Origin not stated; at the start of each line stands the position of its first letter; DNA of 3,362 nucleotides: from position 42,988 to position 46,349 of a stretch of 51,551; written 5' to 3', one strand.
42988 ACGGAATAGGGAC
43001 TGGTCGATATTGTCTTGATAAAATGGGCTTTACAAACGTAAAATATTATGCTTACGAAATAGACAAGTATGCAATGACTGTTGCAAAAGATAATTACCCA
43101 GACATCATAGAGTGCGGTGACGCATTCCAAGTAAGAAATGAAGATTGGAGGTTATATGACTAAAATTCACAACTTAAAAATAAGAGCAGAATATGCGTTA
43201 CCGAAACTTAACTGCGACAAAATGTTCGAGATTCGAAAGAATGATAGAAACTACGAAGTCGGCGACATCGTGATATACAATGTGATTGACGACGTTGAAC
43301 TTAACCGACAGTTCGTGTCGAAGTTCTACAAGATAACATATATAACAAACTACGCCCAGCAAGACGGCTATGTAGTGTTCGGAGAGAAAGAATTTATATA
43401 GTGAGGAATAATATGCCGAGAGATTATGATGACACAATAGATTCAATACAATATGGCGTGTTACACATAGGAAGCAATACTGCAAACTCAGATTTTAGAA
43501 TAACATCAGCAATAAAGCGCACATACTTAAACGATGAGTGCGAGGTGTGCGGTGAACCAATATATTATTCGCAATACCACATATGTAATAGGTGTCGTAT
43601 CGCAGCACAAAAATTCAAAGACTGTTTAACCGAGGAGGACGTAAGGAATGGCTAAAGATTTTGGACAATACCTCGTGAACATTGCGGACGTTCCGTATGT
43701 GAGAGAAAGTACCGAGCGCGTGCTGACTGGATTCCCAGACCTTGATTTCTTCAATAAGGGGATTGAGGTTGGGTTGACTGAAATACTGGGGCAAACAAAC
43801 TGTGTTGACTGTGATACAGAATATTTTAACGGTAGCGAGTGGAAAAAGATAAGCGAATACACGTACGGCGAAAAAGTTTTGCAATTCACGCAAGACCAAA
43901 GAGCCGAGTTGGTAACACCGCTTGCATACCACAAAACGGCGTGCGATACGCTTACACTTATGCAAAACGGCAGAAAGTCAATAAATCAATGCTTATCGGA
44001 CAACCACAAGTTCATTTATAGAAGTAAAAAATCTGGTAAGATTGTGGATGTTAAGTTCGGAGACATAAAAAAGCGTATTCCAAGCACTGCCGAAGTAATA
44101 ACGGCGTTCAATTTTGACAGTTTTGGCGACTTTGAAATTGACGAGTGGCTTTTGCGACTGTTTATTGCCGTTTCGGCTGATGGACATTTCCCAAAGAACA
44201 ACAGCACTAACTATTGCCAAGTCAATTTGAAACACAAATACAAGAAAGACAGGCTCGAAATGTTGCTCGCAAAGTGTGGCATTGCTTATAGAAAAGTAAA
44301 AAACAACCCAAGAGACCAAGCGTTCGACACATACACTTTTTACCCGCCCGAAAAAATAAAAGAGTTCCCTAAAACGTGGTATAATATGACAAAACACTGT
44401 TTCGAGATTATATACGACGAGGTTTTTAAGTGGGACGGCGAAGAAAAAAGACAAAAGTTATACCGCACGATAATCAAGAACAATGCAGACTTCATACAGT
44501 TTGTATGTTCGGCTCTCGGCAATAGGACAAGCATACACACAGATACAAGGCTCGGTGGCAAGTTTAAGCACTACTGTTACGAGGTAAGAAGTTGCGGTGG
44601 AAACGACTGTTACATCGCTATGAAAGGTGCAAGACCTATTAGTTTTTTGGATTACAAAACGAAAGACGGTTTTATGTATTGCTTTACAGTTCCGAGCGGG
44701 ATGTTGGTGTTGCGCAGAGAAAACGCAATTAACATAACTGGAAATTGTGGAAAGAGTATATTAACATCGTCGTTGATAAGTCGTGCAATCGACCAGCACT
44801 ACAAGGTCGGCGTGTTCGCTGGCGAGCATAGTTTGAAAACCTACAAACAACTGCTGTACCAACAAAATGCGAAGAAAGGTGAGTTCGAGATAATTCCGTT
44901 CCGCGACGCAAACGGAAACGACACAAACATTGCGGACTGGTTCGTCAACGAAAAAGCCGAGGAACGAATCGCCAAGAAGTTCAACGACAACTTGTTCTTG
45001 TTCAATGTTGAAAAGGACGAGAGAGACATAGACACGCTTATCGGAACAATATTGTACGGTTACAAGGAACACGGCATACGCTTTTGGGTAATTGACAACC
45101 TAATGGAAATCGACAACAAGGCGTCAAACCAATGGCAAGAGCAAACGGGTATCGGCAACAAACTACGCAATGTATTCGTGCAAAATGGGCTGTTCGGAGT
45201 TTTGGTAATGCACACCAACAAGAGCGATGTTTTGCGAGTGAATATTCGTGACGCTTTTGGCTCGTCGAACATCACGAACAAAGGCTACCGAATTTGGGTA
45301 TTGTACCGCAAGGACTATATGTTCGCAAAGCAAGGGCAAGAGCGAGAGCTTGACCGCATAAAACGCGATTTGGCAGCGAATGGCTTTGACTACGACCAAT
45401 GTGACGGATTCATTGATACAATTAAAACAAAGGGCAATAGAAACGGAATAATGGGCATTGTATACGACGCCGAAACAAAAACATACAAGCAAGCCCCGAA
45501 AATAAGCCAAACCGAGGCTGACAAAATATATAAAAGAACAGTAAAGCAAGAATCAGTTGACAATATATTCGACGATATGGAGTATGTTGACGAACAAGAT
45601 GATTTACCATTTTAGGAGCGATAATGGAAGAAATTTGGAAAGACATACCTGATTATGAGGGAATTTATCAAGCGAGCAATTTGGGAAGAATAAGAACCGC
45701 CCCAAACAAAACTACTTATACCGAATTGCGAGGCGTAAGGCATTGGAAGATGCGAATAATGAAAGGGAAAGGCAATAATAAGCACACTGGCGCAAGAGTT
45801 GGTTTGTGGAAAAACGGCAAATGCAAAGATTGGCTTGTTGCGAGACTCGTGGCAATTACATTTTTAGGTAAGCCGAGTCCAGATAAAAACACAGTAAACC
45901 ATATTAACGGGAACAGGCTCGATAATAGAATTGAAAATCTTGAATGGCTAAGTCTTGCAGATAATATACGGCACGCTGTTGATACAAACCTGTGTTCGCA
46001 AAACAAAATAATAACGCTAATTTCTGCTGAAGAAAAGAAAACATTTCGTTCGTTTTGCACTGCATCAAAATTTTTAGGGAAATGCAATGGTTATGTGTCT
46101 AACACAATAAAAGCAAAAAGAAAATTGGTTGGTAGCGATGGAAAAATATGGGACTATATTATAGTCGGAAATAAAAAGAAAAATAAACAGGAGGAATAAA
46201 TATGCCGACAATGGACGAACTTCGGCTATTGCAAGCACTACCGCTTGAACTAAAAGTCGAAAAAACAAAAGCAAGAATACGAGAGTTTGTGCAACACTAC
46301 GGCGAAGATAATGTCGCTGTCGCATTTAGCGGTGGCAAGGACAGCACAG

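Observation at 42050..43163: Circularly permuted cytosine-5 DNA methyltransferase, also split by a frameshift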

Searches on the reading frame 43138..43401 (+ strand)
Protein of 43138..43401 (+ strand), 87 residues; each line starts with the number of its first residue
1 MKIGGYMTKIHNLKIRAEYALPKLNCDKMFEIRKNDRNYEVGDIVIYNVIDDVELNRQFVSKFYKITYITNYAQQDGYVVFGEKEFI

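Call 4: search_protein_families(library=pfam, proteins=[window:43138-43401:+], max_evalue=1)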
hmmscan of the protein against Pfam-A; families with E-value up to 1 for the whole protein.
window:43138-43401:+ (87 aa): 1 family
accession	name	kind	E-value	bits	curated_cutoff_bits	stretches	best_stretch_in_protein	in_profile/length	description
PF12961.13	DUF3850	-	1.9e-15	57.2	22.9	1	10-82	1-76/77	Domain of unknown function (DUF3850)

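Call 73: search_protein_families(library=ncbifam, proteins=[window:43156-43401:+], max_evalue=0.01)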
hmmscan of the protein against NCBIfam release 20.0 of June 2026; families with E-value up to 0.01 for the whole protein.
window:43156-43401:+ (81 aa): 1 family
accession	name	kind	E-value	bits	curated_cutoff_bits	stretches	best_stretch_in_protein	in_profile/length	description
TIGR01660.1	narH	equivalog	0.0053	15.2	524.05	1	17-74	402-457/492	nitrate reductase subunit beta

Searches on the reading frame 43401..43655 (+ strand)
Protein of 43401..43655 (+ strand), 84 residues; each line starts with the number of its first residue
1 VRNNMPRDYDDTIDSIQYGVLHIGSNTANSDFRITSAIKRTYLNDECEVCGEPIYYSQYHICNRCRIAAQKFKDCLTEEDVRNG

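Call 4: search_protein_families(library=pfam, proteins=[window:43401-43655:+], max_evalue=1)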
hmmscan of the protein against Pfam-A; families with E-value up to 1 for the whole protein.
window:43401-43655:+ (84 aa): 5 families
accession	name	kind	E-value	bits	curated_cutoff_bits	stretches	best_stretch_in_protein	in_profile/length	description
PF05515.16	Viral_NABP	-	0.00046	20.7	23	1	5-77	118-194/227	Viral nucleic acid binding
PF03107.22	C1_2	-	0.05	14.4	26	1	43-68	16-42/48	C1 domain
PF23145.1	Zf_2nd_IFT121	-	0.071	13.2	25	1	47-70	3-27/45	IFT121, second zinc finger domain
PF21852.1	DUF6911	-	0.083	13.1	24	1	21-83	67-126/128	Family of unknown function (DUF6911)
PF01258.23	zf-dskA_traR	-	0.084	13.3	24.9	1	41-54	2-13/36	Prokaryotic dksA/traR C4-type zinc finger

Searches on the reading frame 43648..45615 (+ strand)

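Call 59: search_protein_families(library=phrogs, proteins=[window:43648-45615:+], max_evalue=0.00001)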
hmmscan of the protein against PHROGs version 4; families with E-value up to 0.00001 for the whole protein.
window:43648-45615:+ (655 aa): 2 families
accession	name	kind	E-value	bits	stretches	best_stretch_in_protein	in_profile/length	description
phrog_32482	-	other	3.1e-33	116.3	1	48-377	72-416/589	PhoH-like phosphate starvation-inducible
phrog_239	-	DNA, RNA and nucleotide metabolism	1.9e-18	67.8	1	354-619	354-602/801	DNA primase/helicase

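Call 81: search_protein_families(library=pfam, proteins=[window:43648-45615:+], max_evalue=0.001)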
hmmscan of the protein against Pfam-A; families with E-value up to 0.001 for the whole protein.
window:43648-45615:+ (655 aa): 0 families

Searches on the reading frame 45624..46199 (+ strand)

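Call 59: search_protein_families(library=phrogs, proteins=[window:45624-46199:+], max_evalue=0.00001)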
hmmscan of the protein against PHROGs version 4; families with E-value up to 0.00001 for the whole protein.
window:45624-46199:+ (191 aa): 7 families
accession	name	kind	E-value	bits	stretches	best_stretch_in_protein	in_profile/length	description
phrog_59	-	DNA, RNA and nucleotide metabolism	2.1e-41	143.7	1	1-183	136-284/423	HNH endonuclease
phrog_1492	-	DNA, RNA and nucleotide metabolism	2.3e-31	110.3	1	1-121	43-162/414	HNH endonuclease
phrog_959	-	DNA, RNA and nucleotide metabolism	3.5e-31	108.8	1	1-129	4-117/138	HNH endonuclease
phrog_99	-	DNA, RNA and nucleotide metabolism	1.5e-10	42.3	1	36-119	124-206/383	HNH endonuclease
phrog_37683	-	unknown function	1.5e-08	35.1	1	46-135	138-228/279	-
phrog_7545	-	DNA, RNA and nucleotide metabolism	2.8e-07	31.9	1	62-138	76-153/160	HNH endonuclease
phrog_30377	-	DNA, RNA and nucleotide metabolism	6.9e-07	30.4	1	71-117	11-54/82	HNH endonuclease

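Call 81: search_protein_families(library=pfam, proteins=[window:45624-46199:+], max_evalue=0.001)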
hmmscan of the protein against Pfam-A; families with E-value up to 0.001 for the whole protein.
window:45624-46199:+ (191 aa): 2 families
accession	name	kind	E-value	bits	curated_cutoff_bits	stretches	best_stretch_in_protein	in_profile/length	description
PF07463.16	NUMOD4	-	1.3e-11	45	23.4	1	3-52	1-40/49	NUMOD4 motif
PF13392.12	HNH_3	-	1.1e-10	41.4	24.8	1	74-114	5-44/46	HNH endonuclease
